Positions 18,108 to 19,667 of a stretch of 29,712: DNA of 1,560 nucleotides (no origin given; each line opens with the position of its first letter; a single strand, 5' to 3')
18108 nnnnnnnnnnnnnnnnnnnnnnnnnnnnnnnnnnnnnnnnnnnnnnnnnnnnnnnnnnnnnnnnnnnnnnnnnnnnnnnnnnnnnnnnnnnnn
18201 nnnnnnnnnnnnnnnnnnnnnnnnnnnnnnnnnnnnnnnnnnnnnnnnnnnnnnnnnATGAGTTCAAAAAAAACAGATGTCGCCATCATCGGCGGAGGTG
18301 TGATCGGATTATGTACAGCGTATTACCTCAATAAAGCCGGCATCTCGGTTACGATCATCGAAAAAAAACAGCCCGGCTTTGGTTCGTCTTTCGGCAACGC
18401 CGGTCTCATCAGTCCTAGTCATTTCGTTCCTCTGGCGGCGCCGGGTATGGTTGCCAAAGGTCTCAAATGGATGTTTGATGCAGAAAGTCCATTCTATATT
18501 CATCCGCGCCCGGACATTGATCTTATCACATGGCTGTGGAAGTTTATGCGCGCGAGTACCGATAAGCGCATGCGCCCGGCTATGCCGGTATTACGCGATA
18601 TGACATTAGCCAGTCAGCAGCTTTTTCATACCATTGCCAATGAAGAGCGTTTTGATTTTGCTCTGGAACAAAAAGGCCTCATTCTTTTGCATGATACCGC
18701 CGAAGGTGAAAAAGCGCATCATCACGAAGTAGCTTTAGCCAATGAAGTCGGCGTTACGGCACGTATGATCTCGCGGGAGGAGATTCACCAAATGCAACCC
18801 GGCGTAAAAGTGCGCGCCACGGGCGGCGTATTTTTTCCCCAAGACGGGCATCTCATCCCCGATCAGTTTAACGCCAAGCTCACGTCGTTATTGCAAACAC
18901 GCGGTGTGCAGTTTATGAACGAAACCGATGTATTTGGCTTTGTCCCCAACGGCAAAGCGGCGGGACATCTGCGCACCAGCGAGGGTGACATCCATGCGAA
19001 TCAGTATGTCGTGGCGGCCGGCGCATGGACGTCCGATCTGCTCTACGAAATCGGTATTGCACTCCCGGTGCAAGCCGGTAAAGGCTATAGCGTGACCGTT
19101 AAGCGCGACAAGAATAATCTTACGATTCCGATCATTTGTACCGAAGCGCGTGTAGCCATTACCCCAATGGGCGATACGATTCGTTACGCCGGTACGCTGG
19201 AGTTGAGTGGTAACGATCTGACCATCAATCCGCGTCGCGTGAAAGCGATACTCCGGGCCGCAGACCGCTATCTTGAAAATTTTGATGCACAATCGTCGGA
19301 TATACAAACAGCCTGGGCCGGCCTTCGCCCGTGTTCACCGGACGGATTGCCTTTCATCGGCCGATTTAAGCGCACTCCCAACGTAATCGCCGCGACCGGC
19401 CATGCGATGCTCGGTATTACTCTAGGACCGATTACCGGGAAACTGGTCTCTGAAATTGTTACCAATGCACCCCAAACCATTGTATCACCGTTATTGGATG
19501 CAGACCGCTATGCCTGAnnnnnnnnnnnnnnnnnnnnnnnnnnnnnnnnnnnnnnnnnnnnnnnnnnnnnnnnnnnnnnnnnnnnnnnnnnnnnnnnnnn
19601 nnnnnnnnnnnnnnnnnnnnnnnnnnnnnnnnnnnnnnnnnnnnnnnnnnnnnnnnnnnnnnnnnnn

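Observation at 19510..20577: Active-site residues distinguish the two proline-racemase paralogues: Cys/Cys versus Cys/Thr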

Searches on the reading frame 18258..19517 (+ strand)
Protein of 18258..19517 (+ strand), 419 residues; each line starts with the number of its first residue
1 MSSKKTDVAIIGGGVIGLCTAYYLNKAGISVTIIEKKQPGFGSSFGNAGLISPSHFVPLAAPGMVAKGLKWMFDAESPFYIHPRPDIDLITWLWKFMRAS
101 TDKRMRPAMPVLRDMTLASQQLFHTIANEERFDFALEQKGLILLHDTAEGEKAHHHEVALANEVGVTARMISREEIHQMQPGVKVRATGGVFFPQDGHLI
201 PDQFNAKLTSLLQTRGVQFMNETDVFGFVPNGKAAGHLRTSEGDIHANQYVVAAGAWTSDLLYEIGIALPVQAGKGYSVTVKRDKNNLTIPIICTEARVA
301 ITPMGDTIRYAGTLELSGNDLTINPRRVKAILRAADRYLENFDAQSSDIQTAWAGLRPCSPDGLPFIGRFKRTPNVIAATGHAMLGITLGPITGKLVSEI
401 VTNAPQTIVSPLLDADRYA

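Call 4: search_protein_families(library=pfam, proteins=[window:18258-19517:+])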
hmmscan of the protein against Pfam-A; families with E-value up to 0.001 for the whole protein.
window:18258-19517:+ (419 aa): 9 families
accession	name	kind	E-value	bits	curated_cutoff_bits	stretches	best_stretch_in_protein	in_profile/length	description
PF01266.30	DAO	-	4.9e-71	240.5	27.9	1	7-399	1-352/353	FAD dependent oxidoreductase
PF07992.20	Pyr_redox_2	-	1.2e-09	38.4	26.1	1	6-36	143-173/291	Pyridine nucleotide-disulphide oxidoreductase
PF01494.25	FAD_binding_3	-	2.1e-08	34.2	22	1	5-38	1-34/349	FAD binding domain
PF00070.33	Pyr_redox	-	9.1e-07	29.7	22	1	8-37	2-31/82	Pyridine nucleotide-disulphide oxidoreductase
PF13450.12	NAD_binding_8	-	9.2e-07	29.5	21.9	1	10-38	1-29/68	NAD(P)-binding Rossmann-like domain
PF00890.30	FAD_binding_2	-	7e-06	25.9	20.4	1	7-45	1-40/414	FAD binding domain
PF03486.20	HI0933_like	-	2.4e-05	24.4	50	0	7-38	2-33/244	HI0933-like protein Rossmann domain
PF01946.23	Thi4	-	2.7e-05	23.9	26.2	1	5-43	17-57/235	Thi4 family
PF13738.12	Pyr_redox_3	-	4.6e-05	23.3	30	0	10-40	2-33/305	Pyridine nucleotide-disulphide oxidoreductase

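Call 5: search_protein_families(library=ncbifam, proteins=[window:18258-19517:+])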
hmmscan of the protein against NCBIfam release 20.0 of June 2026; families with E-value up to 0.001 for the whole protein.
window:18258-19517:+ (419 aa): 70 families (the best 25 are shown)
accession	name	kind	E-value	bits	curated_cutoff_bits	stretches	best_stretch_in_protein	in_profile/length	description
NF001933.0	PRK00711.1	subfamily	6.8e-81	272.4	383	1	8-418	3-416/429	D-amino acid dehydrogenase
NF009074.0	PRK12409.1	equivalog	1.7e-55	188.8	494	1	7-404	3-406/410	D-amino acid dehydrogenase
TIGR02352.1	thiamin_ThiO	equivalog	1.8e-46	158.9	250.8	2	114-402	59-348/351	glycine oxidase ThiO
NF040813.1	pro_dh_Thprot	equivalog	1.4e-29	103.3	600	2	240-404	204-351/362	D-proline dehydrogenase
TIGR03364.1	HpnW_proposed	hypoth_equivalog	4.2e-24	85.3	285.1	2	113-276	57-215/365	TIGR03364 family FAD-dependent oxidoreductase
TIGR03197.1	MnmC_Cterm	equivalog_domain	4.7e-22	78.6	174.2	2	118-375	67-321/400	FAD-dependent 5-carboxymethylaminomethyl-2-thiouridine(34) oxidoreductase MnmC1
NF008425.0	PRK11259.1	equivalog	3.1e-19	69.2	257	2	116-269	66-216/377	N-methyl-L-tryptophan oxidase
NF002480.1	PRK01747.1-1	equivalog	3.9e-18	65.2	540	2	117-376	315-571/645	bifunctional tRNA (5-methylaminomethyl-2-thiouridine)(34)-methyltransferase MnmC2/FAD-dependent 5-carboxymethylaminomethyl-2-thiouridine(34)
TIGR01373.1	soxB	subfamily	1.5e-17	63.6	529.45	2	119-417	94-398/407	sarcosine oxidase subunit beta family protein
NF050086.1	pipecolate_AmaA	exception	5e-17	61.7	600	2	3-56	23-76/425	L-pipecolate oxidase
TIGR01377.1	soxA_mon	subfamily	3.1e-16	59.1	479.65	1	115-273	60-215/381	amino oxidase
TIGR03329.1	Phn_aa_oxid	hypoth_equivalog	3e-15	56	632.8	1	334-403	326-393/460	putative aminophosphonate oxidoreductase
TIGR03377.1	glycerol3P_GlpA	equivalog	1e-10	40.8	552.8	1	152-358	93-305/530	anaerobic glycerol-3-phosphate dehydrogenase subunit GlpA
NF008313.0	PRK11101.1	equivalog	1.7e-10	40.1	425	1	158-358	108-316/548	anaerobic glycerol-3-phosphate dehydrogenase subunit A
NF033460.1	glycerol3P_ox_II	equivalog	3.9e-09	36.1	460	1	5-51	1-48/361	type 2 glycerol-3-phosphate oxidase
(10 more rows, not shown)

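Call 44: search_solved_structures(query=window:18258-19517:+)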
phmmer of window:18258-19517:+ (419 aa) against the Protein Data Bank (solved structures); distinct sequences matched with E-value up to 0.001: 40.
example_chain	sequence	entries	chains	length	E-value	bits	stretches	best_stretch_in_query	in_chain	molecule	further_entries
7cyx_A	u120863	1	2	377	1.7e-33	119.1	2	107-405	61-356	Glycine oxidase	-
4ysh_A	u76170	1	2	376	3.1e-31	111.7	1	115-403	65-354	Glycine oxidase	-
3if9_A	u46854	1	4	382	4.9e-24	88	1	170-404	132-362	Glycine oxidase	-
1ryi_A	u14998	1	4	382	1.4e-23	86.4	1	170-404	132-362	GLYCINE OXIDASE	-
1ng3_A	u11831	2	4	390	1.5e-23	86.3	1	170-404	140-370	Glycine oxidase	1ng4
9woz_A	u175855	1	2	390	1.6e-23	86.3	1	170-404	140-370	Glycine oxidase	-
6j38_A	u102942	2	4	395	1.2e-22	83.4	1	164-418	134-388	FAD-dependent glycine oxydase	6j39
1y56_B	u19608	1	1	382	2.2e-22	82.5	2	129-406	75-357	sarcosine oxidase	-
5fjm_A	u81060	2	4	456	1.2e-13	53.7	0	5-45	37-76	L-AMINO ACID DEAMINASE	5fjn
4pab_A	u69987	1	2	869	2.7e-13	52.6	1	121-271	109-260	Dimethylglycine dehydrogenase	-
4p9s_A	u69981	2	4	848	2e-12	49.7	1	121-271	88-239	Dimethylglycine dehydrogenase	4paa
3bhf_A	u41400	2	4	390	7e-12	47.9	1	115-274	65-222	Monomeric sarcosine oxidase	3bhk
3m0o_A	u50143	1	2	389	8.8e-12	47.6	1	115-274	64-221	Monomeric sarcosine oxidase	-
1l9c_A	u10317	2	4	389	8.9e-12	47.6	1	115-274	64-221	Monomeric Sarcosine Oxidase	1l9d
1el5_A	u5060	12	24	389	8.9e-12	47.6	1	115-274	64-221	SARCOSINE OXIDASE | SARCOSINE OXIDE | Monomeric sarcosine oxidase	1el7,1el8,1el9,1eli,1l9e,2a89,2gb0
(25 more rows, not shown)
